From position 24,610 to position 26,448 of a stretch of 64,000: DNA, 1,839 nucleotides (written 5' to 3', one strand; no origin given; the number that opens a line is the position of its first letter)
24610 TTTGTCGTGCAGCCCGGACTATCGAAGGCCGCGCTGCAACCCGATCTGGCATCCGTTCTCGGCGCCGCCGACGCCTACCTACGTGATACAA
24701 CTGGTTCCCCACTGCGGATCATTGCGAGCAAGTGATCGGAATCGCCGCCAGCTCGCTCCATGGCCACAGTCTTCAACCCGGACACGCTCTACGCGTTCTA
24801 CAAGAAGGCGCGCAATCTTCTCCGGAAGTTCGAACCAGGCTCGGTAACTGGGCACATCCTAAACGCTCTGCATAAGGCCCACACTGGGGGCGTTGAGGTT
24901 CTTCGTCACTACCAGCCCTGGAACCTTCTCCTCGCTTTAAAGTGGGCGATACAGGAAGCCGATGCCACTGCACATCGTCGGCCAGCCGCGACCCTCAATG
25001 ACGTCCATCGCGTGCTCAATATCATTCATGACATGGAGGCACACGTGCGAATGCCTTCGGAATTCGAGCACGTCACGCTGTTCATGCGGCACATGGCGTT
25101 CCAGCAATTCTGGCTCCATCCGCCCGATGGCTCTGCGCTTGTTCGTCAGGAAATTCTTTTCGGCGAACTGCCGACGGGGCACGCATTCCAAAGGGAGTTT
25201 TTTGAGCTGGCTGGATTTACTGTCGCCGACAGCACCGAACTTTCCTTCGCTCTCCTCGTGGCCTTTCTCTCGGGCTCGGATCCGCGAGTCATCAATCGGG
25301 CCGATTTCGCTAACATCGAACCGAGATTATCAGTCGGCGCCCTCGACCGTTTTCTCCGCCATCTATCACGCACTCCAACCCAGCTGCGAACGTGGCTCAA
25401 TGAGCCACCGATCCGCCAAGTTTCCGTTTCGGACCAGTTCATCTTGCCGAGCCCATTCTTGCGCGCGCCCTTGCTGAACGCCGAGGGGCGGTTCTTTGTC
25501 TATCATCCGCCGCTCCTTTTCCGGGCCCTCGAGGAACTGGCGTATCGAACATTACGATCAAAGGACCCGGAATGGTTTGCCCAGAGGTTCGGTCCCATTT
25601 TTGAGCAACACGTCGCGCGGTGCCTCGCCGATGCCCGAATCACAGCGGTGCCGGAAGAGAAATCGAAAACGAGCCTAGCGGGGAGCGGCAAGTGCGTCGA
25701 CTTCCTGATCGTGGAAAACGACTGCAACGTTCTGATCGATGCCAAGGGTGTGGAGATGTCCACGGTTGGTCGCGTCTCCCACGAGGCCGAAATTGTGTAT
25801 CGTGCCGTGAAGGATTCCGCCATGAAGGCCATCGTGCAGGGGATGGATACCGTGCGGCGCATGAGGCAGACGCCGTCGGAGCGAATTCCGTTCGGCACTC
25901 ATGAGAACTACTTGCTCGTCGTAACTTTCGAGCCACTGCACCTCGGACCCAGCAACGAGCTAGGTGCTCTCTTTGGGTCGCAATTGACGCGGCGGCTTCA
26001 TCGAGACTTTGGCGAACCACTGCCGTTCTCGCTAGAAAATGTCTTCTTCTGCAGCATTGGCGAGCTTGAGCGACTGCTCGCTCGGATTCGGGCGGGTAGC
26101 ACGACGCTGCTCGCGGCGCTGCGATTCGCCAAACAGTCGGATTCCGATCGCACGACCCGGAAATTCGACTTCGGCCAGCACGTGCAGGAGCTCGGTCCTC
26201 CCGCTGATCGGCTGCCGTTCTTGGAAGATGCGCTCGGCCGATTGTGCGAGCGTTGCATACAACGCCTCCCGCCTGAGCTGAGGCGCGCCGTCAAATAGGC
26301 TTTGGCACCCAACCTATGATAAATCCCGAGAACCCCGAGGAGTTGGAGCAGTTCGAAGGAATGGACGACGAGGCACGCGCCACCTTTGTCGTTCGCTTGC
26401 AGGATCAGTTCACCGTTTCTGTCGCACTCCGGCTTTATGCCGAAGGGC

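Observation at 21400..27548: Three-gene helicase / nuclease-fold / DUF2971-like operon that fits no defence system I recognise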

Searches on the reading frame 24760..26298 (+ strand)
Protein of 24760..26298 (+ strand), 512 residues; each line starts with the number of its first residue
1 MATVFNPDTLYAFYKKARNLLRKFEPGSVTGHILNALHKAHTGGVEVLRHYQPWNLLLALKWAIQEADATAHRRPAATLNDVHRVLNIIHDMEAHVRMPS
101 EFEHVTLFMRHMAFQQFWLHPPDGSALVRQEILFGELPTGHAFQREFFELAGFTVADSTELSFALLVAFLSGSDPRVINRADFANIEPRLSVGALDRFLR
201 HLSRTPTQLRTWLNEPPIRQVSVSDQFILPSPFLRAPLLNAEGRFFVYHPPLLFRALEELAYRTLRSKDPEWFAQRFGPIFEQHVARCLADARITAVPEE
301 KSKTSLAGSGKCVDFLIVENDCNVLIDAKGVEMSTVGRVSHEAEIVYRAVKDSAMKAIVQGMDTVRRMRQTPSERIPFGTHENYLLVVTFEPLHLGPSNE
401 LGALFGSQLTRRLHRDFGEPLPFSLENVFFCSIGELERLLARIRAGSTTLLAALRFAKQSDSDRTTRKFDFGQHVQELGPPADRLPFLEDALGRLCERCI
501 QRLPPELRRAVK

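Call 3: search_protein_families(library=padloc, proteins=[window:24760-26298:+], max_evalue=0.01)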
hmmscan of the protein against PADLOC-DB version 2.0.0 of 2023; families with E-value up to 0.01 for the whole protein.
window:24760-26298:+ (512 aa): 0 families

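Call 4: search_protein_families(library=pfam, proteins=[window:24760-26298:+], max_evalue=0.01)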
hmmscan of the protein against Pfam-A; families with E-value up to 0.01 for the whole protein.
window:24760-26298:+ (512 aa): 0 families

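Call 5: search_protein_families(library=ncbifam, proteins=[window:24760-26298:+], max_evalue=0.01)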
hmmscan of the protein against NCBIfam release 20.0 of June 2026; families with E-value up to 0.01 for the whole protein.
window:24760-26298:+ (512 aa): 1 family
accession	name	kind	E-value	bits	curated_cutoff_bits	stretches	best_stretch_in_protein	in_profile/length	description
NF047931.1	antiphage_GapS1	subfamily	5.4e-108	361.8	320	1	18-474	2-455/455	GapS1 family protein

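Call 23: search_protein_families(library=pfam, proteins=[window:24760-26298:+], max_evalue=10)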
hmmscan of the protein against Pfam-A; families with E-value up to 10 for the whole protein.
window:24760-26298:+ (512 aa): 0 families

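Call 24: search_protein_families(library=phrogs, proteins=[window:24760-26298:+], max_evalue=0.1)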
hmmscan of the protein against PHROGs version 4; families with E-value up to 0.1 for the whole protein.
window:24760-26298:+ (512 aa): 2 families
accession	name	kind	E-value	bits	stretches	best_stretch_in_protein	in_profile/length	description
phrog_14259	-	unknown function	3e-41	142.5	1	17-477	20-478/516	-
phrog_34771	-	unknown function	2.3e-07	31.8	1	17-203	20-207/236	-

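Call 30: find_homologous_proteins(query=window:24760-26298:+)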
Query window:24760-26298:+ (512 aa): 58 proteins with E <= 0.001 among 8000 candidates.
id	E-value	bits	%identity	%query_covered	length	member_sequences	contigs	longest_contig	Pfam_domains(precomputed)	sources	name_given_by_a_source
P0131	0.0e+0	1099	95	100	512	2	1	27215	-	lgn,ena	-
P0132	2.8e-217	741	64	99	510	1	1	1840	-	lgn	-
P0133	7.5e-201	686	59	98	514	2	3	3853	-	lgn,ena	-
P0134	2.4e-195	668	59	98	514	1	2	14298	-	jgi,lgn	-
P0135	3.5e-193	661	59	98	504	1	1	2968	-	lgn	-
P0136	8.5e-187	640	55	98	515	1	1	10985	-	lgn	-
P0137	4.7e-186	638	56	98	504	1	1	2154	-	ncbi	-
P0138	1.6e-166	573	52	98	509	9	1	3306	-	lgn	-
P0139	2.3e-166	573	54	94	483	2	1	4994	-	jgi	jgi:hypothetical protein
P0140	2.6e-166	572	52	97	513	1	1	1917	-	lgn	-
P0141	1.7e-164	566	52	98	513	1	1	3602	-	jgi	jgi:hypothetical protein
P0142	4.1e-164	565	52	98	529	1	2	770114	-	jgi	jgi:hypothetical protein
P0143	3.7e-163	562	52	98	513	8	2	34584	-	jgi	jgi:hypothetical protein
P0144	8.0e-163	561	51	98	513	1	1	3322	-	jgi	jgi:hypothetical protein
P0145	1.3e-162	560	53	98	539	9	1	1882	-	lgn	-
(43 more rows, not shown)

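Call 70: find_encoding_contigs(protein=P0134, flank=6000, max_places=3)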
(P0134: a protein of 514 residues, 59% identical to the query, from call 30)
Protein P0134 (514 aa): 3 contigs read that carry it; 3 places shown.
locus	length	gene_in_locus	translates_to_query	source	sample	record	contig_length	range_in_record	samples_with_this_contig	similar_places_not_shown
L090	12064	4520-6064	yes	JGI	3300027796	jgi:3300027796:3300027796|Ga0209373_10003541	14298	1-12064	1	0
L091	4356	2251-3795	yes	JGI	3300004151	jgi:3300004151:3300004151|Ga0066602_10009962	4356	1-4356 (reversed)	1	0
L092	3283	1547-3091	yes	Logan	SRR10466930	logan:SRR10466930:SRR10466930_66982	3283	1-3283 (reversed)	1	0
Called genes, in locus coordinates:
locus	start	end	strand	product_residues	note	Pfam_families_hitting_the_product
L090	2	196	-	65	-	?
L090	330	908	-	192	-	PF03596:Cad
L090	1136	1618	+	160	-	PF14300:DMP19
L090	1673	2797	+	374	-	PF24067:Beta-prop_BT_1020 (weak), PF13088:BNR_2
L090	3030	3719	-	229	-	-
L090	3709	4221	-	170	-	-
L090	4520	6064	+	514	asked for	-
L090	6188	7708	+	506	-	PF00005:ABC_tran, PF13401:AAA_22 (faint), PF13476:AAA_23 (weak), PF13555:AAA_29 (faint), PF05729:NACHT (faint), PF13304:AAA_21 (faint), PF00005:ABC_tran (weak)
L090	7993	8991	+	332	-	PF01891:CbiM, PF13190:PDGLE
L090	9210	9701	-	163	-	PF03073:TspO_MBR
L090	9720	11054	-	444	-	PF01595:CNNM, PF00571:CBS (weak), PF03471:CorC_HlyC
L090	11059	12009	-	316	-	PF03741:TerC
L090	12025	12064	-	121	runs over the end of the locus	-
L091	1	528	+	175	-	?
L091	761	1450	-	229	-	-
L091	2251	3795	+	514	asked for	-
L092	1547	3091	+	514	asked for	-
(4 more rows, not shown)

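Call 71: find_encoding_contigs(protein=P0136, flank=6000, max_places=3)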
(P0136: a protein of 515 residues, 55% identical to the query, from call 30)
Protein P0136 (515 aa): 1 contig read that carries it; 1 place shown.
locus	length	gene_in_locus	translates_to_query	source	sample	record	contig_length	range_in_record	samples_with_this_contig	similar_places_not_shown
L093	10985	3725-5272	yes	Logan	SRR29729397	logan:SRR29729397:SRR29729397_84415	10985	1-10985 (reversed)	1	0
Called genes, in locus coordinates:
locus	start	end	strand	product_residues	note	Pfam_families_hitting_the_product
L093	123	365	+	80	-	PF01541:GIY-YIG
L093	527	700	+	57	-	-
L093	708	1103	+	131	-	-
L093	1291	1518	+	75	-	-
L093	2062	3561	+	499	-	PF13175:AAA_15 (weak), PF13304:AAA_21, PF13175:AAA_15 (weak)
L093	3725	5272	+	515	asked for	-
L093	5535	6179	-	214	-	-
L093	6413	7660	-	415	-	-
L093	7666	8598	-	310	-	PF07804:HipA_C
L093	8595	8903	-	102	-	PF13657:Couple_hipA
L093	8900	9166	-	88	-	PF13560:HTH_31, PF13443:HTH_26 (weak), PF01381:HTH_3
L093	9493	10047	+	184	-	PF07931:CPT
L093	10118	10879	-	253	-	PF01694:Rhomboid, PF08551:DUF1751 (faint)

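Call 94: search_protein_families(library=ncbifam, proteins=[L105:5572-6060:+], max_evalue=0.001)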
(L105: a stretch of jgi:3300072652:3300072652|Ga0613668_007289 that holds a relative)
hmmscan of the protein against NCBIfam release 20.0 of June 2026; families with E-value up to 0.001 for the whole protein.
L105:5572-6060:+ (163 aa): 0 families

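Call 99: search_dna_similar(query=window:24760-26295:+, collection=plasmids, mode=protein, max_rows=12)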
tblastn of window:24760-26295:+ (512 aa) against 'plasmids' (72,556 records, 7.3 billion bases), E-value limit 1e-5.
Records with a match: 5; places in all: 5; records where one place covers at least 80% of the query: 5.
Best place of each record, by identity: <60% 5.
By first word of the organism name: Klebsiella 2; Ralstonia 1; Erwinia 1; Pantoea 1.
By predicted mobility (MOB-suite, as given by PLSDB): non-mobilizable 5.
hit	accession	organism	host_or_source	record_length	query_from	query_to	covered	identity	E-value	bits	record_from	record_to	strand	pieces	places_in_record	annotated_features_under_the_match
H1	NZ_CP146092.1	Ralstonia sp. RRA.1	-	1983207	15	486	92%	21.5%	2e-6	59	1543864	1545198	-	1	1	none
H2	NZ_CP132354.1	Erwinia pyri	Pyrus,cell culture,orchard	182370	53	486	85%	22.6%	8e-18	95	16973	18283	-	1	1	hypothetical protein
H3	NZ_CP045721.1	Pantoea eucalypti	eucalypti of Eucalyptus,cell ...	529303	53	482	84%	22.9%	5e-25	117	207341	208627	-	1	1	hypothetical protein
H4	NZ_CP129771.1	Klebsiella pneumoniae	Homo sapiens,whole organism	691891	53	490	86%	21.4%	7e-20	101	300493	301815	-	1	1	hypothetical protein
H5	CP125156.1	Klebsiella pneumoniae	-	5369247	53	490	86%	21.4%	7e-20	101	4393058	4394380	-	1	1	hypothetical protein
